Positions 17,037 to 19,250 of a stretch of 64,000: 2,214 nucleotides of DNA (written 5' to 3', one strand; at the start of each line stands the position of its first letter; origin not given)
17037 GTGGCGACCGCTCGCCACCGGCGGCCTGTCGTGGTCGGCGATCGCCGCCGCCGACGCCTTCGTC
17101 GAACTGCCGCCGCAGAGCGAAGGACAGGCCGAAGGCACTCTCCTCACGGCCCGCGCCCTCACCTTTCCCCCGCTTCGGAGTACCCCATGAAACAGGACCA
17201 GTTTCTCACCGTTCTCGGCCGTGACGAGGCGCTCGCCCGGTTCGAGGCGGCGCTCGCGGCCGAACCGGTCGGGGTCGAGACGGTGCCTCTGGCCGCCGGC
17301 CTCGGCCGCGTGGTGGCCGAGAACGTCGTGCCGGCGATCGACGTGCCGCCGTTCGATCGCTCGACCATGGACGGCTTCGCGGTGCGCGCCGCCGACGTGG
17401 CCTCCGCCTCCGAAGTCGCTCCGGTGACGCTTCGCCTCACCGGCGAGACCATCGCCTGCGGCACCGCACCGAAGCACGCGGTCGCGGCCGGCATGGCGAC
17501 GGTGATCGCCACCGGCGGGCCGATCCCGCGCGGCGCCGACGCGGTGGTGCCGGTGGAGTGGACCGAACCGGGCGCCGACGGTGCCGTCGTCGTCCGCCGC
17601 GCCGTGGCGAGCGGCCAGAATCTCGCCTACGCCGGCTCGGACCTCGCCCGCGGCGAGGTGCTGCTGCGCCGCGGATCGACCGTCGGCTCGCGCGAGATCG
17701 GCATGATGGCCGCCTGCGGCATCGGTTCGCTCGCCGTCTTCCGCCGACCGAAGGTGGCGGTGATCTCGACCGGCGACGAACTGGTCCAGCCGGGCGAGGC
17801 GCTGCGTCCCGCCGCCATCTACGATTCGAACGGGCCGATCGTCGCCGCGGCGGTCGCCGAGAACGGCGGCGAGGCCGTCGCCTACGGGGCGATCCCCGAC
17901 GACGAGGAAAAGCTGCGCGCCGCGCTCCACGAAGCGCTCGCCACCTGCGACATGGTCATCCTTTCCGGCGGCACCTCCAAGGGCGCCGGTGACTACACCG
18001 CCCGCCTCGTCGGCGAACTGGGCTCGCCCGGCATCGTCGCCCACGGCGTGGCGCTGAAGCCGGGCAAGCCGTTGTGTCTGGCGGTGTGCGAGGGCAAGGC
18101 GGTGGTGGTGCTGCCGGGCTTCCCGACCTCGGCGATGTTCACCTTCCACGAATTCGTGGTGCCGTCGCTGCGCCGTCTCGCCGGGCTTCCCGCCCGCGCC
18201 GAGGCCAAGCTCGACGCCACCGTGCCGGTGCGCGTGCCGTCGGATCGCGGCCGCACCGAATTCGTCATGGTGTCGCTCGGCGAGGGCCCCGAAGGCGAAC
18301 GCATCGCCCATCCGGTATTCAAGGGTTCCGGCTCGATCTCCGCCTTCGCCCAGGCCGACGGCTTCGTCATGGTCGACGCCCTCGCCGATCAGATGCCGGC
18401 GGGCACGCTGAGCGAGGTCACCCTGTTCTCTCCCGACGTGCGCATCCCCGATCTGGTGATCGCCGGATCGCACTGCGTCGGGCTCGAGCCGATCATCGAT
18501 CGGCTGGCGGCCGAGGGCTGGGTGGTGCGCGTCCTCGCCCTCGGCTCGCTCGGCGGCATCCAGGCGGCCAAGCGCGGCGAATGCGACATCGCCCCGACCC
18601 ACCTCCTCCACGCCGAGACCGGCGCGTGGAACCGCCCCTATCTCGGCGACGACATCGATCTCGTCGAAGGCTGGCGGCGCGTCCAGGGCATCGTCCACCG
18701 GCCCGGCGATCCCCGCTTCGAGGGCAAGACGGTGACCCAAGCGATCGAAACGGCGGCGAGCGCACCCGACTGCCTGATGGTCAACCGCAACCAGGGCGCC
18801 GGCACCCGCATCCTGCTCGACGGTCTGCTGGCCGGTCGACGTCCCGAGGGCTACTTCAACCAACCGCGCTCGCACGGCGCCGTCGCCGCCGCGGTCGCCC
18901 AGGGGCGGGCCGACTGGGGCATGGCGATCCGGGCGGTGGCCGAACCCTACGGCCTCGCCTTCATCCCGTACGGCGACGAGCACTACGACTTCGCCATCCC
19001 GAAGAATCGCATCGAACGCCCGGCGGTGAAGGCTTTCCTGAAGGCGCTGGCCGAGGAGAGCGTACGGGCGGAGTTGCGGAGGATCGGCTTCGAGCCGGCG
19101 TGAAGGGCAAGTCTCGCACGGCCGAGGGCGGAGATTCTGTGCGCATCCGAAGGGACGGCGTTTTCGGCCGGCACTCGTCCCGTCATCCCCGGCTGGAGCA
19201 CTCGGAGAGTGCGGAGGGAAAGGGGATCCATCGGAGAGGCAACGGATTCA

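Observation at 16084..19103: Catalytically degenerate MoeA paralogue translationally coupled (ATGA) to a canonical MoeA fused to a PBP-like domain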

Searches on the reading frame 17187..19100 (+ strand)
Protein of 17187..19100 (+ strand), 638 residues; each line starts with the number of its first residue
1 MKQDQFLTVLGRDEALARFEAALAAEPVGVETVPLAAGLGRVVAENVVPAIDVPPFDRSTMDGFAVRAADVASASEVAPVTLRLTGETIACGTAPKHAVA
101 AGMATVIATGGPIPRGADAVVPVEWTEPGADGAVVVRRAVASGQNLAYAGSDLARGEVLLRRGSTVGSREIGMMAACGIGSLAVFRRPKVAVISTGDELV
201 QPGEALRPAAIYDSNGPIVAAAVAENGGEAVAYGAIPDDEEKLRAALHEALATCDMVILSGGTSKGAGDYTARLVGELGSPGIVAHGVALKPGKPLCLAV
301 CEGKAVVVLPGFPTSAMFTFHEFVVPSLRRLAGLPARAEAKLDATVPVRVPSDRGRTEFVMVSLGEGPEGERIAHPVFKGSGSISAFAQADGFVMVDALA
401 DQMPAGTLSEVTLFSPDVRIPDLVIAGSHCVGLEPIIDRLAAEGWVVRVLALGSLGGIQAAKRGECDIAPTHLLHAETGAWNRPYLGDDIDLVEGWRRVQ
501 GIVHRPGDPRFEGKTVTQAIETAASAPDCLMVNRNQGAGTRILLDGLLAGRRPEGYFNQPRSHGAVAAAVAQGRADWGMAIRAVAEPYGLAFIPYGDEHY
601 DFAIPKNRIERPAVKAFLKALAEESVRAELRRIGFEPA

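Call 6: search_protein_families(library=pfam, proteins=[window:17187-19100:+], max_evalue=0.01)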
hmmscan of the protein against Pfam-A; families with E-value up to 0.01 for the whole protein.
window:17187-19100:+ (638 aa): 6 families
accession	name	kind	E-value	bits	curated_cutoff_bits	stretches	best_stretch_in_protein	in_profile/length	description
PF12727.12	PBP_like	-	5e-47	160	27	1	444-621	10-192/193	PBP superfamily domain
PF03453.22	MoeA_N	-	4.3e-41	140.7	30.8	1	13-178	4-160/160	MoeA N-terminal region (domain I and II)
PF00994.29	MoCF_biosynth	-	8.6e-33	113.5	26.6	1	191-329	1-143/144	Probable molybdopterin binding domain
PF03454.20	MoeA_C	-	2.9e-13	50.3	22.1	1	344-414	2-72/72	MoeA C-terminal region (domain IV)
PF10686.14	YAcAr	-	0.002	18.4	28.2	0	235-270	9-44/66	YspA, cpYpsA-related SLOG family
PF13531.11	SBP_bac_11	-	0.0047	17.2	25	0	564-636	145-227/227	Bacterial extracellular solute-binding protein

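Call 8: search_solved_structures(query=window:17187-19100:+, show_alignments=2)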
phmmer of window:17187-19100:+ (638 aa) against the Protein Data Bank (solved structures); distinct sequences matched with E-value up to 0.001: 29.
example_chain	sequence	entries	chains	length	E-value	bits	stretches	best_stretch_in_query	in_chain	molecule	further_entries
1uz5_A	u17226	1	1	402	8.8e-87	295.4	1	10-415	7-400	402AA LONG HYPOTHETICAL MOLYBDOPTERIN BIOSYNTHESIS MOEA PROTEIN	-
1xi8_A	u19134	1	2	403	1.3e-69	238.7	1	27-399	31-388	Molybdenum cofactor biosynthesis protein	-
1wu2_A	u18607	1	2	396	4e-63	217.3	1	29-396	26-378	molybdopterin biosynthesis moeA protein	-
2nqq_A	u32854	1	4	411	7.3e-60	206.5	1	28-413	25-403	Molybdopterin biosynthesis protein moeA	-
1fc5_A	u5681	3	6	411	7.7e-60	206.4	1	28-413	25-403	MOLYBDOPTERIN BIOSYNTHESIS MOEA PROTEIN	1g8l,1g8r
2nrp_A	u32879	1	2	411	9.6e-60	206.1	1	28-413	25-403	Molybdopterin biosynthesis protein moeA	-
2nqu_A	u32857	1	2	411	1.8e-59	205.2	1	28-413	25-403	Molybdopterin biosynthesis protein moeA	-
2nro_A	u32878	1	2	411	2.7e-59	204.6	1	28-413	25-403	Molybdopterin biosynthesis protein moeA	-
2nqr_A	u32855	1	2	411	3.4e-59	204.3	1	28-413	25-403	Molybdopterin biosynthesis protein moeA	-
2nqk_A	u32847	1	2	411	3.4e-59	204.3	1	28-413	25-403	Molybdopterin biosynthesis protein moeA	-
2nqm_A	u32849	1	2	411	4.4e-59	203.9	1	28-413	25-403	Molybdopterin biosynthesis protein moeA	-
2nrs_A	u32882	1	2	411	4.5e-59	203.9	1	28-412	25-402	Molybdopterin biosynthesis protein moeA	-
2nqn_A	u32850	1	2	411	5.1e-59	203.7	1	28-413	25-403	Molybdopterin biosynthesis protein moeA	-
2nqs_A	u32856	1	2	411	6.3e-59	203.4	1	28-413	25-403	Molybdopterin biosynthesis protein moeA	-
2nqv_A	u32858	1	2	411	1.2e-58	202.4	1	28-413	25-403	Molybdopterin biosynthesis protein moeA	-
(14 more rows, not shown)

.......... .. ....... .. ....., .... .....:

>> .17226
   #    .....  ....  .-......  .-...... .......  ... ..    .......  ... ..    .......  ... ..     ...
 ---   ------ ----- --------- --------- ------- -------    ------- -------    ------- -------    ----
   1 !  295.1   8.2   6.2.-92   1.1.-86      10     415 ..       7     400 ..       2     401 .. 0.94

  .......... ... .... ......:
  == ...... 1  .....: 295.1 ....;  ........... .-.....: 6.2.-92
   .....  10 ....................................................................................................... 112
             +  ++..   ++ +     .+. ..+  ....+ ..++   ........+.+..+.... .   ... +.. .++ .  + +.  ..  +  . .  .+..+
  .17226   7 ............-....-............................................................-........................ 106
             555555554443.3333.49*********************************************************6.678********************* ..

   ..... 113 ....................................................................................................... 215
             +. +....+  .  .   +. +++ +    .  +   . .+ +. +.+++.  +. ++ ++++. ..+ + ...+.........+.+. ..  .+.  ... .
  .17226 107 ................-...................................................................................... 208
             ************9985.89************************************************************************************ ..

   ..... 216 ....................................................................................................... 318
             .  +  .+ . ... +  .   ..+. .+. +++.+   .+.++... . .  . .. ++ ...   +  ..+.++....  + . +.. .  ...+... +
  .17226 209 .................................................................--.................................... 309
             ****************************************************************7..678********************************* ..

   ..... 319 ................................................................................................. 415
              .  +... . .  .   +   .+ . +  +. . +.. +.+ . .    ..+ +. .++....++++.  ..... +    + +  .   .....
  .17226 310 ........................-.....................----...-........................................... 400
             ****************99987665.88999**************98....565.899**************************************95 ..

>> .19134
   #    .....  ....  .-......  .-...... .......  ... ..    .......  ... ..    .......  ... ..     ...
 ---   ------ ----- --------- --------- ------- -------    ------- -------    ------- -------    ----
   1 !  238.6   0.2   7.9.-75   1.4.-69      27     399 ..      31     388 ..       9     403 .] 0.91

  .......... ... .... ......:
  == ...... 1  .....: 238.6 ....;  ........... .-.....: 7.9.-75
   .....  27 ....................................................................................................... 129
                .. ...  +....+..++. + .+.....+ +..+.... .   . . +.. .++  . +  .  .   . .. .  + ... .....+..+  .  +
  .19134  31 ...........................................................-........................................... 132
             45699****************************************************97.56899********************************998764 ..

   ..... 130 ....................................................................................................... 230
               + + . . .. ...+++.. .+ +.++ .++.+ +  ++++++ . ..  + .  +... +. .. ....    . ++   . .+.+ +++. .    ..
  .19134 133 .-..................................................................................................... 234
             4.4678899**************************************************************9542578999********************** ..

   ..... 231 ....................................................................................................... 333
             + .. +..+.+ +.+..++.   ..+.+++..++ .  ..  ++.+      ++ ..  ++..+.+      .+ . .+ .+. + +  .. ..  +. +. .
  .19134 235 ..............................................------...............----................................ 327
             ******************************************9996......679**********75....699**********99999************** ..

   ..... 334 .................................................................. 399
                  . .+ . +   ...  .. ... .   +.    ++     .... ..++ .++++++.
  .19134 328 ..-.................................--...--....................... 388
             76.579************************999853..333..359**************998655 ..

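Call 15: search_protein_families(library=ncbifam, proteins=[window:17187-19100:+], max_evalue=0.01)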
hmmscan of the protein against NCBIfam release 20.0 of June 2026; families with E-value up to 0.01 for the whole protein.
window:17187-19100:+ (638 aa): 11 families
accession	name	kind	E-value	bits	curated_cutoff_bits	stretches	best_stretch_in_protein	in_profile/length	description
NF011068.0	PRK14498.1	equivalog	8.9e-226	750.9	534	1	1-635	1-635/647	molybdopterin biosynthesis protein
NF045515.2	Glp_gephyrin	equivalog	6.8e-89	298.4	475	1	28-412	17-401/403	molybdotransferase-like divisome protein Glp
NF007960.1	PRK10680.1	equivalog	3.9e-88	295.9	440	1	27-414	17-401/401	molybdopterin molybdotransferase MoeA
NF050098.1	MoeA_actino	exception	2.3e-84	283.5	560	1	28-412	17-398/400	molybdopterin molybdotransferase MoeA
NF011060.0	PRK14491.1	equivalog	1.5e-79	268.1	532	1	29-408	218-588/598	bifunctional molybdopterin-guanine dinucleotide biosynthesis adaptor protein MobB/molybdopterin molybdotransferase MoeA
NF011067.0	PRK14497.1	equivalog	5.7e-77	259.5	536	1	11-420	12-410/546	putative molybdopterin biosynthesis protein MoeA/unknown domain fusion protein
TIGR00177.1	molyb_syn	domain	2.4e-32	111.9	85.35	1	188-326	2-148/148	molybdenum cofactor synthesis domain-containing protein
NF001813.0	PRK00549.1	equivalog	4.4e-07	29.2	379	1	209-278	15-84/414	competence/damage-inducible protein A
NF002947.1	PRK03604.1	equivalog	2.7e-06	26.9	285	1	212-275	163-227/301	bifunctional molybdenum cofactor biosynthesis protein MoaC/MoaB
TIGR00200.1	cinA_nterm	subfamily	0.0004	19.2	243.15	1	189-289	3-96/414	CinA family nicotinamide mononucleotide deamidase-related protein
TIGR02667.1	moaB_proteo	equivalog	0.0058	16.3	222.4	0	213-276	21-86/163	molybdenum cofactor biosynthesis protein B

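Call 32: find_related_loci(query=A2, collection=genome_contigs, flank=8000)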
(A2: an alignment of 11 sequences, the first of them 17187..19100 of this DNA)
Query A2 (638 aa) in genome_contigs; peptide patterns used: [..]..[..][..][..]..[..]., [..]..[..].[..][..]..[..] (x = any residue, [..] = any of these).
600 stretches matched a pattern (row limit reached: there are more); 600 encode a relative of the query (tblastn E <= 1e-3); the best 80 are kept; 80 distinct loci.
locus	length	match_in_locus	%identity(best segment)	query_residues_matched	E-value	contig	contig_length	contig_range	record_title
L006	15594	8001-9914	74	1-638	0e+0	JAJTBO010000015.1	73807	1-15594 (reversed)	MAG: Hyphomicrobiales bacterium isolate MS_R2_11 NODE_143_length_73807_cov_35.647101, whole genome shotgun sequence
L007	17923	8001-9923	65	1-638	0e+0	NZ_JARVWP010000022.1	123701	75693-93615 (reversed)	Bradyrhizobium sp. CER78 22, whole genome shotgun sequence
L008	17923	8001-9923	65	1-638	0e+0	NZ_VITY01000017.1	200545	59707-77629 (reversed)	Bradyrhizobium macuxiense strain BR 10355 Ga0314222_117, whole genome shotgun sequence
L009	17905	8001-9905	64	3-638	0e+0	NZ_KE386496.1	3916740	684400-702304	Methylocapsa acidiphila B2 MetacDRAFT_Scaffold1.2, whole genome shotgun sequence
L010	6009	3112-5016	65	3-638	0e+0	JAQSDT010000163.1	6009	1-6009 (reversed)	MAG: bacterium isolate D1-2020 MAG008 NODE_1557_length_6009_cov_5.078435, whole genome shotgun sequence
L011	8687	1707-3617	64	1-638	0e+0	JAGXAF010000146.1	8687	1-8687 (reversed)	MAG: Bradyrhizobium sp. isolate REEB70 contig-150_11138, whole genome shotgun sequence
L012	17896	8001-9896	64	3-635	0e+0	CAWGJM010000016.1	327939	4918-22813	MAG: uncultured Alphaproteobacteria bacterium isolate MFD05841.bin.1.101 genome assembly, contig: contig_16541, whole ge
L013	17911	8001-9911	64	1-638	0e+0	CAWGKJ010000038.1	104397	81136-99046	MAG: uncultured Alphaproteobacteria bacterium isolate MFD05705.bin.2.113 genome assembly, contig: contig_59140, whole ge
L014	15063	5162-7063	64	1-635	0e+0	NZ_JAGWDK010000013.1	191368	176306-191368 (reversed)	Bradyrhizobium sp. sGM-13 S19-v1_n0013, whole genome shotgun sequence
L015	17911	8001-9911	63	1-638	0e+0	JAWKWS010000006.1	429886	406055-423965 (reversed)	MAG: Xanthobacteraceae bacterium isolate BC1.195 BC1.195.fa-6, whole genome shotgun sequence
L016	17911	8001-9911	64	1-638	0e+0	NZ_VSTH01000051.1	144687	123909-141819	Bradyrhizobium hipponense strain aSej3 asej3_(paired)_trimmed_(paired)_contig_51, whole genome shotgun sequence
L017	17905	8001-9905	64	3-638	0e+0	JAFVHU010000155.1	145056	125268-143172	MAG: Afipia sp. isolate RGIG5183 Sheep_Abomasum.Co__c1853927, whole genome shotgun sequence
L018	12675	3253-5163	63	1-638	0e+0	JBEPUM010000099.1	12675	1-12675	MAG: Pseudomonadota bacterium isolate 22E.metabat_sens.013_sub NODE_4363_length_12675_cov_49.852298, whole genome shotgu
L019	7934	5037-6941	64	3-638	0e+0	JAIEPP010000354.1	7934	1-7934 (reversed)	MAG: Xanthobacteraceae bacterium isolate co.spades.DASTOOL.2.5kb_020 c_000000420738, whole genome shotgun sequence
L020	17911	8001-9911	64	1-638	0e+0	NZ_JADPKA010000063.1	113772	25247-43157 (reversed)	Bradyrhizobium sp. 164 09LoS36_4_20, whole genome shotgun sequence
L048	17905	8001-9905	57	2-636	0e+0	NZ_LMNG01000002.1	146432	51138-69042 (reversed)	Methylobacterium sp. Leaf112 contig_10, whole genome shotgun sequence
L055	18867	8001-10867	57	2-635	0e+0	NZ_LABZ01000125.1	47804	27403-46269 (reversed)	Methylobacterium tarhaniae strain DSM 25844 contig_125, whole genome shotgun sequence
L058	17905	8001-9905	55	2-635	0e+0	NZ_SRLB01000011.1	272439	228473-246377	Methylobacterium nonmethylotrophicum strain 6HR-1 contig11, whole genome shotgun sequence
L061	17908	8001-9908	55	2-635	0e+0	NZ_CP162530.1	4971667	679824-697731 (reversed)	Methylobacterium bullatum strain LMG 24788 chromosome, complete genome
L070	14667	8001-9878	53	1-635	0e+0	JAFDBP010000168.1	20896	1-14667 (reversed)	MAG: Deltaproteobacteria bacterium isolate MB1D_Bin_1 MB1D_Bin_1_MB1D_0306_000001734356, whole genome shotgun sequence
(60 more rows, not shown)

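Call 60: find_homologous_proteins(query=window:17187-19100:+, max_evalue=1e-30)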
Query window:17187-19100:+ (638 aa): 8000 proteins with E <= 1e-30 among 8000 candidates; the best 120 are listed.
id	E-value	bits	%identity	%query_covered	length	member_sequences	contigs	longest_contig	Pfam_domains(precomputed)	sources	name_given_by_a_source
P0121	0.0e+0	1397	100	100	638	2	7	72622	PF03454.21,PF12727.13,PF00994.30,PF03453.23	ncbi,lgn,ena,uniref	ncbi:molybdopterin biosynthesis protein [Pinisolibacter sp.]|uniref:molybdopterin biosynthesis prote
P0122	0.0e+0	1349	96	100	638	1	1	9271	PF03454.21,PF12727.13,PF00994.30,PF03453.23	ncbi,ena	-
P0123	0.0e+0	1273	91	100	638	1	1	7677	PF03454.21,PF12727.13,PF00994.30,PF03453.23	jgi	jgi:putative molybdopterin biosynthesis protein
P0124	0.0e+0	1248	89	100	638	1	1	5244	PF03454.21,PF12727.13,PF00994.30,PF03453.23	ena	-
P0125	0.0e+0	1244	89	100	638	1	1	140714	PF03454.21,PF12727.13,PF00994.30,PF03453.23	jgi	-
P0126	0.0e+0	1243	89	100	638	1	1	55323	PF03454.21,PF12727.13,PF00994.30,PF03453.23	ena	-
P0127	0.0e+0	1242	89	100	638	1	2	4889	PF03454.21,PF12727.13,PF00994.30,PF03453.23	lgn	-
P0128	0.0e+0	1240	89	100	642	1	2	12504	PF03454.21,PF12727.13,PF00994.30,PF03453.23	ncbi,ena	-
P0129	0.0e+0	1189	84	100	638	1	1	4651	PF03454.21,PF12727.13,PF00994.30,PF03453.23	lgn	-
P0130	0.0e+0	1162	84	100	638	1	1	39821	PF03454.21,PF12727.13,PF00994.30,PF03453.23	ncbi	-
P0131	0.0e+0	1107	79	100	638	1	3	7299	PF03454.21,PF12727.13,PF00994.30,PF03453.23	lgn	-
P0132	0.0e+0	1091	78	100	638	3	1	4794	PF03454.21,PF12727.13,PF00994.30,PF03453.23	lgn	-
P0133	0.0e+0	1083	79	100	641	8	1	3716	PF03454.21,PF12727.13,PF00994.30,PF03453.23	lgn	-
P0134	0.0e+0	1082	77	100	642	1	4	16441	PF03454.21,PF12727.13,PF00994.30,PF03453.23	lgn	-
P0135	0.0e+0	1082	77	100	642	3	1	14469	PF03454.21,PF12727.13,PF00994.30,PF03453.23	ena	-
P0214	1.6e-263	894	64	100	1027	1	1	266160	PF13531.12,PF03454.21,PF12727.13,PF00994.30,PF03453.23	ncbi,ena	-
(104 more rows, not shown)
